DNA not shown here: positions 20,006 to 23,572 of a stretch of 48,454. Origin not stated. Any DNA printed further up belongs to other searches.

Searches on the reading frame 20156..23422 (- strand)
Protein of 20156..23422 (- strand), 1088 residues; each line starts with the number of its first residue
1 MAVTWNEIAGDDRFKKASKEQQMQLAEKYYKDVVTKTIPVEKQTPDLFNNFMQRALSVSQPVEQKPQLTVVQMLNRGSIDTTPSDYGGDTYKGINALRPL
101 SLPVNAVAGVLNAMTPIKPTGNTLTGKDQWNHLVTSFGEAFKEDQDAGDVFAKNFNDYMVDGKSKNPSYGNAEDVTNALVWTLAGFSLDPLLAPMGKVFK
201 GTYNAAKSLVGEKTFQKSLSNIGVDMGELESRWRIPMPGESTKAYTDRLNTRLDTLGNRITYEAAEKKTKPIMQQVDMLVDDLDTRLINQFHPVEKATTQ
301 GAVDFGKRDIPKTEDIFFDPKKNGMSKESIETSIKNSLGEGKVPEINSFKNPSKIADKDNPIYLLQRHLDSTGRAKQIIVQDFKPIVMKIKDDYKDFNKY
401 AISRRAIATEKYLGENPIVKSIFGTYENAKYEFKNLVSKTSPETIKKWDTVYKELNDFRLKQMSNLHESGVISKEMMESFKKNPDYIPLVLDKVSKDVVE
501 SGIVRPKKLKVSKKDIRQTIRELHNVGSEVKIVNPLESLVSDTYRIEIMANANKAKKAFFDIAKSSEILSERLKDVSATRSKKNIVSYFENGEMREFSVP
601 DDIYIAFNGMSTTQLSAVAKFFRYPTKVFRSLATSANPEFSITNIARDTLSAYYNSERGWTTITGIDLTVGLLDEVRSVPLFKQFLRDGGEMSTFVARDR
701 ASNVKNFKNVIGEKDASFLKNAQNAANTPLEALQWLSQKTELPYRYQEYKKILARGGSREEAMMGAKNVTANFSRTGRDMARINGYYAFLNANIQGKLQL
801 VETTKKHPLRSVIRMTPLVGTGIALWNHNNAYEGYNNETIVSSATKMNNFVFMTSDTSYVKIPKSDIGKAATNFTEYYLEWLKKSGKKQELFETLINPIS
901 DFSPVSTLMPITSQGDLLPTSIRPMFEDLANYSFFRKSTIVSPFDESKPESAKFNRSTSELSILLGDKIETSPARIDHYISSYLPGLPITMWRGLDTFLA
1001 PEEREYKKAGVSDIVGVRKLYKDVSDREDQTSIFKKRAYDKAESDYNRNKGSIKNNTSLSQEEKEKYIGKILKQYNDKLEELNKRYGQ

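Call 39: search_protein_families(library=pfam, proteins=[window:20156-23422:-], max_evalue=0.01)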
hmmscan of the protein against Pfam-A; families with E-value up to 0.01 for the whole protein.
window:20156-23422:- (1088 aa): 1 family
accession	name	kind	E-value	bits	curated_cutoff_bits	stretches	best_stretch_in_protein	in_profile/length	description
PF18857.6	LPD38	-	4.4e-21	76.3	27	1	842-1007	8-181/189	Large polyvalent protein associated domain 38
